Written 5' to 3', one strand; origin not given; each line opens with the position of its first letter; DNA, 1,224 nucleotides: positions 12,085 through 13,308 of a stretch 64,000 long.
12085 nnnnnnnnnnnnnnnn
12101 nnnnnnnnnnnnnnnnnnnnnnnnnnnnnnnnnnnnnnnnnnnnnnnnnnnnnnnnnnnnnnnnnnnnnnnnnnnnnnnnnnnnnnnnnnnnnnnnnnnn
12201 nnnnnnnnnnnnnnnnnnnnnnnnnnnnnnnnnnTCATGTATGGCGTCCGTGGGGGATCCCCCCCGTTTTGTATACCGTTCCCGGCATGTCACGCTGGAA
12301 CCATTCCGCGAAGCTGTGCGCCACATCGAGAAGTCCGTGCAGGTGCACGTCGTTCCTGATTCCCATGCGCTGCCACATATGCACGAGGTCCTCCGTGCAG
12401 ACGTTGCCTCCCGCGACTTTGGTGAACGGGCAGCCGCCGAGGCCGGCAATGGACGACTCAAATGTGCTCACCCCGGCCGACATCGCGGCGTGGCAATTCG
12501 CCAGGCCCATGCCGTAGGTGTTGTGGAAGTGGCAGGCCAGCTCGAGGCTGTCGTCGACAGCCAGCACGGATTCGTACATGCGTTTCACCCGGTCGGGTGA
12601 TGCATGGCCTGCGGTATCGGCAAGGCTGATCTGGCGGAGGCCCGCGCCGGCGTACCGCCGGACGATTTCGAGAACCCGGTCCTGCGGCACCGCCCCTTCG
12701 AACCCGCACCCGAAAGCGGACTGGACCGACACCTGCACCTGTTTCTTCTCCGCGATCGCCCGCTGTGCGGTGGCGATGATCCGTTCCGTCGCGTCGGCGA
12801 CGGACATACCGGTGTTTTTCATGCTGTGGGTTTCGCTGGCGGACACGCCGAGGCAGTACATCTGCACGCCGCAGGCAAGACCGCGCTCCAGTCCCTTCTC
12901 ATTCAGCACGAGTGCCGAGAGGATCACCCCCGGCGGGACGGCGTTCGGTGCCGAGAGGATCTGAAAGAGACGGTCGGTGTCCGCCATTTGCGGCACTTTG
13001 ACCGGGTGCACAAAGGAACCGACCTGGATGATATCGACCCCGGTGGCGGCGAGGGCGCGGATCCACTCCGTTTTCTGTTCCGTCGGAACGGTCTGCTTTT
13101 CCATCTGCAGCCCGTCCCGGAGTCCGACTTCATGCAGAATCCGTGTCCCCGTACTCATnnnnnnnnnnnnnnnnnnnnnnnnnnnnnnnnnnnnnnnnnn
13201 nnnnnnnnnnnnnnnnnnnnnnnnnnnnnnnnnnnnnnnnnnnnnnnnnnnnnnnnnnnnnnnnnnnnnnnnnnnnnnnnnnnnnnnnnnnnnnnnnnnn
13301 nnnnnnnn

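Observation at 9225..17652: Unassigned carbon-skeleton module: 4-subunit 2-oxoacid:ferredoxin oxidoreductase, IDH-like dehydrogenase, HMG-CoA-lyase-family enzyme, family III CoA-transferase and LeuCD-type dehydratase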

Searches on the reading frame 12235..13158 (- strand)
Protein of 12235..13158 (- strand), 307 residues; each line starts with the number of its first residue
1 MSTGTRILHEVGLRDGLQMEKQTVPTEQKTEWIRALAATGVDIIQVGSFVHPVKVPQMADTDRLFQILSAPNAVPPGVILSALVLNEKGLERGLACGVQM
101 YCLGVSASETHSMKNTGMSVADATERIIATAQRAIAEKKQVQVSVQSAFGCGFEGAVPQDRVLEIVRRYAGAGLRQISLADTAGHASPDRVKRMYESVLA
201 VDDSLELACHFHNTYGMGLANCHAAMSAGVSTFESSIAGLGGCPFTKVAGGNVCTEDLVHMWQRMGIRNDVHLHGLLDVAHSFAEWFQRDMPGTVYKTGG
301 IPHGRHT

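Call 4: search_protein_families(library=ncbifam, proteins=[window:12235-13158:-], max_evalue=0.00001)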
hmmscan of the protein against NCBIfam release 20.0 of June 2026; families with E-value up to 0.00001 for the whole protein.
window:12235-13158:- (307 aa): 19 families
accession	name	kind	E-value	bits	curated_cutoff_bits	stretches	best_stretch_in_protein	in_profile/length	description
NF004283.0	PRK05692.1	subfamily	3.2e-82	276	246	1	8-297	9-294/300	hydroxymethylglutaryl-CoA lyase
TIGR02146.1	LysS_fung_arch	equivalog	2.3e-21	76.4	413.55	1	12-242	5-221/344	homocitrate synthase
TIGR02660.1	nifV_homocitr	equivalog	2.4e-20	73.1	462.9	1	7-290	3-266/365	homocitrate synthase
NF006049.0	PRK08195.1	subfamily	2.7e-19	69.4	229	1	159-288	147-271/344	4-hyroxy-2-oxovalerate/4-hydroxy-2-oxopentanoic acid aldolase,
NF002085.0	PRK00915.1-2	subfamily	2.8e-19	69.3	517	1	10-281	18-269/504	2-isopropylmalate synthase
TIGR02090.1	LEU1_arch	subfamily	1.2e-18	67.4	484.75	1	10-280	5-255/363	isopropylmalate/citramalate/homocitrate synthases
TIGR03217.1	4OH_2_O_val_ald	equivalog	4.1e-17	62.4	286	1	160-283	143-261/334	4-hydroxy-2-oxovalerate aldolase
NF041069.1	IPMS_Sufob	equivalog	1e-15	58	600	1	10-285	5-262/371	isopropylmalate synthase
TIGR00973.1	leuA_bact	equivalog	6.4e-15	54.6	598.7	1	9-259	5-242/494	2-isopropylmalate synthase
NF002086.0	PRK00915.1-3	equivalog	8.2e-15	54.3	532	1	9-259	10-247/516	2-isopropylmalate synthase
NF002087.0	PRK00915.1-4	equivalog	3.8e-14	52.1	729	1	105-259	102-247/516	2-isopropylmalate synthase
NF002084.0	PRK00915.1-1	equivalog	2.6e-13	49.4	748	1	123-242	114-234/523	2-isopropylmalate synthase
NF042433.1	CitmalDyn_Leptosp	equivalog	1.9e-12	46.6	950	1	11-242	13-239/514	(R)-citramalate synthase CimA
NF002088.0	PRK00915.1-5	equivalog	1.1e-10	40.6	697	1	107-242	101-233/514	2-isopropylmalate synthase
TIGR01108.1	oadA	equivalog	2.1e-08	33.1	756.5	1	132-285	121-267/582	sodium-extruding oxaloacetate decarboxylase subunit alpha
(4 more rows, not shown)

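Call 5: search_protein_families(library=pfam, proteins=[window:12235-13158:-], max_evalue=0.001)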
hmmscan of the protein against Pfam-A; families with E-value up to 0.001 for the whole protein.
window:12235-13158:- (307 aa): 1 family
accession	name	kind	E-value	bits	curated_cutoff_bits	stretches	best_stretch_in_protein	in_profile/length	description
PF00682.25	HMGL-like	-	2.8e-42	145.3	29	1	8-280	4-257/260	HMGL-like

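Call 8: search_solved_structures(query=window:12235-13158:-, max_evalue=1e-10)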
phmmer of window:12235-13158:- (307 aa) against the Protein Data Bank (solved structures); distinct sequences matched with E-value up to 1e-10: 9.
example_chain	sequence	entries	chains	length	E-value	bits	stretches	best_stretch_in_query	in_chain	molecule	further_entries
6nds_A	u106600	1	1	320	7.8e-55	189.7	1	7-299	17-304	3-hydroxy-3-methylglutaryl-CoA lyase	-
1ydo_A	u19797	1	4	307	7.6e-54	186.5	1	8-293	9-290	HMG-CoA Lyase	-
2ftp_A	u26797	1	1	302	1.1e-53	186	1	8-281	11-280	hydroxymethylglutaryl-CoA lyase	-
2cw6_A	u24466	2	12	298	1.6e-50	175.6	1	9-289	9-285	Hydroxymethylglutaryl-CoA lyase, mitochondrial | Hydroxymethylglutaryl-CoA lyase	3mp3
3mp4_A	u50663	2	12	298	1.1e-49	172.8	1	9-289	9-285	Hydroxymethylglutaryl-CoA lyase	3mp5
1ydn_A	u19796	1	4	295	3.8e-42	148.1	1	10-284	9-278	HYDROXYMETHYLGLUTARYL-COA LYASE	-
6ktq_A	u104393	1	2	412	2.2e-14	57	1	12-242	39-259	Homocitrate synthase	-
3eeg_A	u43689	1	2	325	8.6e-12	48.5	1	1-281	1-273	2-isopropylmalate synthase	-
3ivs_A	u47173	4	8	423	1.3e-11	47.8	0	163-243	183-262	Homocitrate synthase, mitochondrial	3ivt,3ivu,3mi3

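Call 13: find_homologous_proteins(query=window:12235-13158:-, max_evalue=1e-40)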
Query window:12235-13158:- (307 aa): 7624 proteins with E <= 1e-40 among 8000 candidates; the best 120 are listed.
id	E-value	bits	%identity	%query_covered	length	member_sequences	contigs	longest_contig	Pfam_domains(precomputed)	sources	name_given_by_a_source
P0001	9.3e-203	690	99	100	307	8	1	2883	PF00682.26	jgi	-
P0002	3.1e-191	652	94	100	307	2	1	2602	PF00682.26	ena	-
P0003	9.9e-186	634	92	99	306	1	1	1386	PF00682.26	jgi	jgi:hydroxymethylglutaryl-CoA lyase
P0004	1.4e-178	611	88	100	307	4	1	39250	PF00682.26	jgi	jgi:hydroxymethylglutaryl-CoA lyase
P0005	2.7e-169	580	84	100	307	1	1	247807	PF00682.26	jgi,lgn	jgi:hydroxymethylglutaryl-CoA lyase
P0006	5.7e-167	573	84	99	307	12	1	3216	PF00682.26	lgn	-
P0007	9.9e-166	569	83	98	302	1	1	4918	PF00682.26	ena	-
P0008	1.4e-165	568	83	98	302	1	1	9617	PF00682.26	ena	-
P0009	7.8e-150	516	90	84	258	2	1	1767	PF00682.26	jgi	-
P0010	1.7e-144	499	74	97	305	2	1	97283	PF00682.26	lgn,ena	-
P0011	1.2e-142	493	73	98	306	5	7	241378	PF00682.26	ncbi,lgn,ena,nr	ncbi:MAG: hydroxymethylglutaryl-CoA lyase [Ignavibacteriae bacterium]|nr:hydroxymethylglutaryl-CoA l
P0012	2.5e-142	492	71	98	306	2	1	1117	PF00682.26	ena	-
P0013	6.9e-142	490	73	97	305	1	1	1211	PF00682.26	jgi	jgi:hydroxymethylglutaryl-CoA lyase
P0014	3.2e-141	488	72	98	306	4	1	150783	PF00682.26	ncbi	-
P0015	4.2e-141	488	72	98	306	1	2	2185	PF00682.26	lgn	-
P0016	3.8e-140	485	70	98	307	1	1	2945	PF00682.26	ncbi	-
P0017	4.1e-140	485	70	97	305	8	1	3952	PF00682.26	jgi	jgi:hydroxymethylglutaryl-CoA lyase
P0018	6.7e-140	484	73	96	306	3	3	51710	PF00682.26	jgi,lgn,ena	jgi:hydroxymethylglutaryl-CoA lyase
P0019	8.2e-140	484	70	96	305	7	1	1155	PF00682.26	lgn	-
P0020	1.2e-139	483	70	98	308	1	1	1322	PF00682.26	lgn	-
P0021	7.0e-139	481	70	97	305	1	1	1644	PF00682.26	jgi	jgi:hydroxymethylglutaryl-CoA lyase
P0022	7.2e-139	480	72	96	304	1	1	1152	PF00682.26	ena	-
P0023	2.1e-138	479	70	98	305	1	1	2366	PF00682.26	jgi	jgi:hydroxymethylglutaryl-CoA lyase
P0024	2.1e-138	479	70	98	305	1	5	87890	PF00682.26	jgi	jgi:hydroxymethylglutaryl-CoA lyase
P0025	2.4e-138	479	70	97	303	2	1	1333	PF00682.26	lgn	-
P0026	3.0e-138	478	70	98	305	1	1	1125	PF00682.26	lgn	-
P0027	4.0e-138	478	70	98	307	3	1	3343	PF00682.26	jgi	jgi:hydroxymethylglutaryl-CoA lyase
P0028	4.2e-138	478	72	96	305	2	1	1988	PF00682.26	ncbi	-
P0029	6.2e-138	477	72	96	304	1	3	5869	PF00682.26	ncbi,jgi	jgi:hydroxymethylglutaryl-CoA lyase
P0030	6.3e-138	477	71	96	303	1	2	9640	PF00682.26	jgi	jgi:hydroxymethylglutaryl-CoA lyase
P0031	1.4e-137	476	70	98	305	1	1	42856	PF00682.26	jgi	jgi:hydroxymethylglutaryl-CoA lyase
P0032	1.8e-137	476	69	98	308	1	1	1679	PF00682.26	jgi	jgi:hydroxymethylglutaryl-CoA lyase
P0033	1.9e-137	476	71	95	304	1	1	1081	PF00682.26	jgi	jgi:hydroxymethylglutaryl-CoA lyase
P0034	2.7e-137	475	69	98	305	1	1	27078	PF00682.26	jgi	jgi:hydroxymethylglutaryl-CoA lyase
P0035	2.8e-137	475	71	97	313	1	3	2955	PF00682.26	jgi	jgi:hydroxymethylglutaryl-CoA lyase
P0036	3.2e-137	475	71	95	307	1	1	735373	PF00682.26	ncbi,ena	-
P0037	3.3e-137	475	70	96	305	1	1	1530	PF00682.26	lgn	-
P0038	3.3e-137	475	71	98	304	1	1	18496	PF00682.26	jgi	jgi:hydroxymethylglutaryl-CoA lyase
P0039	3.3e-137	475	69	96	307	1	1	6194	PF00682.26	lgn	-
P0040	3.8e-137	475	72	96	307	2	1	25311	PF00682.26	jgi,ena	jgi:hydroxymethylglutaryl-CoA lyase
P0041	3.8e-137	475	70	98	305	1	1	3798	PF00682.26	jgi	jgi:hydroxymethylglutaryl-CoA lyase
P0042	6.0e-137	474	70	97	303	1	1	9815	PF00682.26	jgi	-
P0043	7.0e-137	474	71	99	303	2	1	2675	PF00682.26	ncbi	-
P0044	9.3e-137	474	70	96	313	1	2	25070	PF00682.26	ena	-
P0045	9.9e-137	473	71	99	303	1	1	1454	PF00682.26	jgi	jgi:hydroxymethylglutaryl-CoA lyase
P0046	1.3e-136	473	69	96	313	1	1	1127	PF00682.26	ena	-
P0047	1.4e-136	473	71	97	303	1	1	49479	PF00682.26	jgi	jgi:hydroxymethylglutaryl-CoA lyase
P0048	2.9e-136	472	71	96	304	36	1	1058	PF00682.26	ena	-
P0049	2.9e-136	472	71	96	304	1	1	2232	PF00682.26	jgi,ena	-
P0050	3.0e-136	472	72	96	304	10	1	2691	PF00682.26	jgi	-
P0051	3.4e-136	472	71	96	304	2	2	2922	PF00682.26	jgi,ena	jgi:hydroxymethylglutaryl-CoA lyase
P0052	3.6e-136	472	72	95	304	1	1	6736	PF00682.26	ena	-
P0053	4.0e-136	471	70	97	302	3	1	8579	PF00682.26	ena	-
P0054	4.2e-136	471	70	99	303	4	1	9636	PF00682.26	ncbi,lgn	-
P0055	4.2e-136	471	70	96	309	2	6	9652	PF00682.26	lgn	-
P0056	4.7e-136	471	71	96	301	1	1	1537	PF00682.26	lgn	-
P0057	5.3e-136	471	71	98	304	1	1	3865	PF00682.26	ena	-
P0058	5.6e-136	471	71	98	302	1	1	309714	PF00682.26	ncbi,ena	-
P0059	6.2e-136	471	69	98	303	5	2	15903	PF00682.26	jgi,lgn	-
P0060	6.3e-136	471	71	96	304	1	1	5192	PF00682.26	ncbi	ncbi:MAG TPA: hydroxymethylglutaryl-CoA lyase [Bacteroidota bacterium]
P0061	6.4e-136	471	69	95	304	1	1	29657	PF00682.26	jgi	jgi:hydroxymethylglutaryl-CoA lyase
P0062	6.8e-136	471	70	96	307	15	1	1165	PF00682.26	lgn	-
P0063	7.1e-136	471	71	97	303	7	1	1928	PF00682.26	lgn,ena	-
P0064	7.5e-136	471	69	96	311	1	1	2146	PF00682.26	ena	-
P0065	7.7e-136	471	69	96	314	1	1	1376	PF00682.26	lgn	-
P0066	7.9e-136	470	69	98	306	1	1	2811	PF00682.26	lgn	-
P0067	8.3e-136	470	70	98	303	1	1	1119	PF00682.26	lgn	-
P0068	9.8e-136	470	69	97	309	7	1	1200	PF00682.26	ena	-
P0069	1.1e-135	470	70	96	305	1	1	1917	PF00682.26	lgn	-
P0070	1.3e-135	470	71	96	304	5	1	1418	PF00682.26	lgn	-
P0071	1.5e-135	470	69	98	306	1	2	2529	PF00682.26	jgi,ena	-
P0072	1.7e-135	469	69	98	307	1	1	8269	PF00682.26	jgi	jgi:hydroxymethylglutaryl-CoA lyase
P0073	1.8e-135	469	70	97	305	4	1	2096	PF00682.26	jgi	jgi:hydroxymethylglutaryl-CoA lyase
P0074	1.9e-135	469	69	98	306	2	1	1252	PF00682.26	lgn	-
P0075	1.9e-135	469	71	95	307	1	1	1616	PF00682.26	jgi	jgi:hydroxymethylglutaryl-CoA lyase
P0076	2.2e-135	469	70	97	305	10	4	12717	PF00682.26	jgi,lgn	jgi:hydroxymethylglutaryl-CoA lyase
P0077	2.3e-135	469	71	96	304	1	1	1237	PF00682.26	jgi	jgi:hydroxymethylglutaryl-CoA lyase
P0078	2.7e-135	469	70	97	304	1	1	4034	PF00682.26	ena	-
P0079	3.2e-135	469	72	94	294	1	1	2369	PF00682.26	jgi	jgi:hydroxymethylglutaryl-CoA lyase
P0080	3.2e-135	468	68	98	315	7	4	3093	PF00682.26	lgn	-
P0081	3.2e-135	468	69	96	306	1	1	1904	PF00682.26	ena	-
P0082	4.0e-135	468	69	96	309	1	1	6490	PF00682.26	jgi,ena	-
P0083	4.4e-135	468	68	96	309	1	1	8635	PF00682.26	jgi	jgi:hydroxymethylglutaryl-CoA lyase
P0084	4.7e-135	468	70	97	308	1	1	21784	PF00682.26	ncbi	-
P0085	4.7e-135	468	69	95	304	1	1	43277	PF00682.26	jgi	jgi:hydroxymethylglutaryl-CoA lyase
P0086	4.9e-135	468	70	95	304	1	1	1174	PF00682.26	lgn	-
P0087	5.1e-135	468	71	97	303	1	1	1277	PF00682.26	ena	-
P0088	5.1e-135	468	70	96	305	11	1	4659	PF00682.26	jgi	jgi:hydroxymethylglutaryl-CoA lyase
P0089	5.7e-135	468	67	99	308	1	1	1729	PF00682.26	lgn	-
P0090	5.8e-135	468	69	97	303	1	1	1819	PF00682.26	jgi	jgi:hydroxymethylglutaryl-CoA lyase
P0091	6.1e-135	468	68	98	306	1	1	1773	PF00682.26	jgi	jgi:hydroxymethylglutaryl-CoA lyase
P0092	6.2e-135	468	71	95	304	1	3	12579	PF00682.26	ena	-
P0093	6.7e-135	467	70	96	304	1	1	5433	PF00682.26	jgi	jgi:hydroxymethylglutaryl-CoA lyase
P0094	6.8e-135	467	68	98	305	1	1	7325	PF00682.26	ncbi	-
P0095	7.0e-135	467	69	98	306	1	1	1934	PF00682.26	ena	-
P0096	7.1e-135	467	69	98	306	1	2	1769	PF00682.26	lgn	-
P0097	7.7e-135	467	72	95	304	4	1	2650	PF00682.26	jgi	-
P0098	8.1e-135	467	69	96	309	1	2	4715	PF00682.26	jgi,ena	jgi:hydroxymethylglutaryl-CoA lyase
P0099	9.4e-135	467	71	96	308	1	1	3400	PF00682.26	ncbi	-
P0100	9.6e-135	467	69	98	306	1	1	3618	PF00682.26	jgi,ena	-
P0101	9.7e-135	467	69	97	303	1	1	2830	PF00682.26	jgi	jgi:hydroxymethylglutaryl-CoA lyase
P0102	9.8e-135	467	69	97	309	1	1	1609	PF00682.26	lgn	-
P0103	1.1e-134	467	67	98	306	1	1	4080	PF00682.26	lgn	-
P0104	1.1e-134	467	69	95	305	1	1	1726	PF00682.26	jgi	jgi:hydroxymethylglutaryl-CoA lyase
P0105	1.2e-134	467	71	97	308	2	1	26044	PF00682.26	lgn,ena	-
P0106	1.2e-134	467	70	97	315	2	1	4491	PF00682.26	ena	-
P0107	1.3e-134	466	70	96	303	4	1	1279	PF00682.26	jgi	jgi:hydroxymethylglutaryl-CoA lyase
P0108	1.5e-134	466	69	95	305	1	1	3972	PF00682.26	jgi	jgi:hydroxymethylglutaryl-CoA lyase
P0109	1.6e-134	466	68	96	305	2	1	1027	PF00682.26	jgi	jgi:hydroxymethylglutaryl-CoA lyase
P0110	1.6e-134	466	69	97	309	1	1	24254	PF00682.26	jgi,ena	-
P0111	1.7e-134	466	71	96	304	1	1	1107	PF00682.26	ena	-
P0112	1.9e-134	466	70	96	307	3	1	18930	PF00682.26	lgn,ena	-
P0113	1.9e-134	466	71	96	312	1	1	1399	PF00682.26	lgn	-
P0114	2.1e-134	466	69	96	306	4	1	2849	PF00682.26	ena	-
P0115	2.3e-134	466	69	98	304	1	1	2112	PF00682.26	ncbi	-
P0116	2.3e-134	466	70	96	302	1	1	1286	PF00682.26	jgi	jgi:hydroxymethylglutaryl-CoA lyase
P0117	2.4e-134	466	68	96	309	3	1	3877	PF00682.26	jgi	jgi:hydroxymethylglutaryl-CoA lyase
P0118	2.5e-134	466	70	96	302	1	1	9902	PF00682.26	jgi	-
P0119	2.5e-134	466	70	96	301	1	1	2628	PF00682.26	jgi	jgi:hydroxymethylglutaryl-CoA lyase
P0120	2.6e-134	466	70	96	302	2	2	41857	PF00682.26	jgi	jgi:hydroxymethylglutaryl-CoA lyase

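Call 14: find_encoding_contigs(protein=P0005, flank=10000, max_places=2)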
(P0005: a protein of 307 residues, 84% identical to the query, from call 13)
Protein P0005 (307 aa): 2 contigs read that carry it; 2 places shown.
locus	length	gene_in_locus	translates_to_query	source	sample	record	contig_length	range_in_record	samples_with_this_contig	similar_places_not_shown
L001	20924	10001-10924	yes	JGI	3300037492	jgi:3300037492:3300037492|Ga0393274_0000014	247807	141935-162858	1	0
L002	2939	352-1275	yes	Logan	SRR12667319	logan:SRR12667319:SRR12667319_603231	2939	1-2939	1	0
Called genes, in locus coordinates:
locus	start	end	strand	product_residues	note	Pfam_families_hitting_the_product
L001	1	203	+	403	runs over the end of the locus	PF02085:Cytochrom_CIII (faint), PF14537:Cytochrom_c3_2 (faint), PF22113:Mtrc-MtrF_II-IV_dom (faint), PF14522:Cytochrome_C7 (weak)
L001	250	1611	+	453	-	PF14522:Cytochrome_C7 (faint), PF14537:Cytochrom_c3_2 (faint)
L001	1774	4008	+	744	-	PF01578:Cytochrom_C_asm, PF16327:CcmF_C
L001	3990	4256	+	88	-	PF13370:Fer4_13, PF13459:Fer4_15 (weak)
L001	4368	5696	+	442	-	PF01053:Cys_Met_Meta_PP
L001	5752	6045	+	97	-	PF12797:Fer4_2 (faint), PF13187:Fer4_9 (faint), PF00037:Fer4 (weak), PF12837:Fer4_6 (faint), PF13237:Fer4_10 (weak), PF13459:Fer4_15 (faint), PF14697:Fer4_21, PF12838:Fer4_7, +2 more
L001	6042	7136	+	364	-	PF01855:POR_N, PF17147:PFOR_II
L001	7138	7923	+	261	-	PF02775:TPP_enzyme_C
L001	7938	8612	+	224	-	PF01558:POR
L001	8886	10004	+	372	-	PF00180:Iso_dh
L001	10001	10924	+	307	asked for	PF00682:HMGL-like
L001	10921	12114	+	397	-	PF02515:CoA_transf_3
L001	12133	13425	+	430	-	PF00330:Aconitase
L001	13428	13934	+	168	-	PF00694:Aconitase_C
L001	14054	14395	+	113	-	PF02566:OsmC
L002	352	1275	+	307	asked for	PF00682:HMGL-like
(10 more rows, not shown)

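Call 15: find_encoding_contigs(protein=P0011, flank=10000, max_places=3)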
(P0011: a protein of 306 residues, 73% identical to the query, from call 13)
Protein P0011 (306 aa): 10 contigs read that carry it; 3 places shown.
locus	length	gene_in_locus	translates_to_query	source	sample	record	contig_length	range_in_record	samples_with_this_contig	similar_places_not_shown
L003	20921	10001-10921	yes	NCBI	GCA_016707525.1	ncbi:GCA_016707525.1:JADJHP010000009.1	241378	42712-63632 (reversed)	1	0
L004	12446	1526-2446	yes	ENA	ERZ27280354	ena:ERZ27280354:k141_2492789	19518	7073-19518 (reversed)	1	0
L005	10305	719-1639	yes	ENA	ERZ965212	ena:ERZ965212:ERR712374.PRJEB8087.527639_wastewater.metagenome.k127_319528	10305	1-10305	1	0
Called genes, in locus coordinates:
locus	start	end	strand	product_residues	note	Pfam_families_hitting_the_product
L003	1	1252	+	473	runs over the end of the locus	PF14522:Cytochrome_C7 (faint), PF14537:Cytochrom_c3_2 (faint), PF22113:Mtrc-MtrF_II-IV_dom (faint), PF09698:GSu_C4xC__C2xCH (weak)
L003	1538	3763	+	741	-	PF01578:Cytochrom_C_asm, PF16327:CcmF_C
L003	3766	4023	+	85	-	PF13370:Fer4_13, PF13459:Fer4_15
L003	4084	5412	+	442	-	PF01053:Cys_Met_Meta_PP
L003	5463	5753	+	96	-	PF00037:Fer4 (weak), PF12797:Fer4_2 (faint), PF12837:Fer4_6 (faint), PF13237:Fer4_10, PF13459:Fer4_15 (faint), PF14697:Fer4_21, PF12838:Fer4_7, PF13187:Fer4_9 (weak), +2 more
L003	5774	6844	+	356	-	PF01855:POR_N, PF17147:PFOR_II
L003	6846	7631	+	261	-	PF02775:TPP_enzyme_C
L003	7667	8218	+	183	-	PF01558:POR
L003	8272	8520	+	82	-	-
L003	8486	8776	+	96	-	PF02915:Rubrerythrin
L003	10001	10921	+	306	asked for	PF00682:HMGL-like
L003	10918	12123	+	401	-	PF02515:CoA_transf_3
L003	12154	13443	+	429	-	PF00330:Aconitase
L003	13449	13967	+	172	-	PF00694:Aconitase_C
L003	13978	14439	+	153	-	PF02566:OsmC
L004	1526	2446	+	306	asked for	PF00682:HMGL-like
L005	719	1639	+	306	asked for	PF00682:HMGL-like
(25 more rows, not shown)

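Call 16: find_encoding_contigs(protein=P0036, flank=10000, max_places=2)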
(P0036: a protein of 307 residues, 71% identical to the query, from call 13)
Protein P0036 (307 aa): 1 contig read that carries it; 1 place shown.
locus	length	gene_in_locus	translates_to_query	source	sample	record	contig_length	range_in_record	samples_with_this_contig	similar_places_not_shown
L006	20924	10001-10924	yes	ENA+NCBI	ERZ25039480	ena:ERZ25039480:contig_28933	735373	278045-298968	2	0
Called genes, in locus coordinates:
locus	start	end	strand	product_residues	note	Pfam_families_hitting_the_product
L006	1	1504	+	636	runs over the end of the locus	PF01578:Cytochrom_C_asm, PF16327:CcmF_C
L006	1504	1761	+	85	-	PF13370:Fer4_13, PF13459:Fer4_15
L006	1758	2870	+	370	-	PF14512:TM1586_NiRdase (faint)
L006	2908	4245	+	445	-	PF01053:Cys_Met_Meta_PP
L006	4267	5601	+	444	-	PF02550:AcetylCoA_hydro, PF13336:AcetylCoA_hyd_C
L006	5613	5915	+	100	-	PF13187:Fer4_9 (faint), PF00037:Fer4 (weak), PF12797:Fer4_2 (faint), PF12837:Fer4_6 (faint), PF13237:Fer4_10, PF13459:Fer4_15 (faint), PF14697:Fer4_21, PF12838:Fer4_7, +2 more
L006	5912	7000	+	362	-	PF01855:POR_N, PF02780:Transketolase_C (weak), PF17147:PFOR_II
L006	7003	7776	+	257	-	PF02775:TPP_enzyme_C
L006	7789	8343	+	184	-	PF01558:POR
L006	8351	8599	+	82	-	-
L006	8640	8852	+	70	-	PF02915:Rubrerythrin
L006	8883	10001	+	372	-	PF00180:Iso_dh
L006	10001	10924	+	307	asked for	PF00682:HMGL-like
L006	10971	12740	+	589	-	PF07221:GlcNAc_2-epim, PF18962:Por_Secre_tail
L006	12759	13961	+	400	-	PF02515:CoA_transf_3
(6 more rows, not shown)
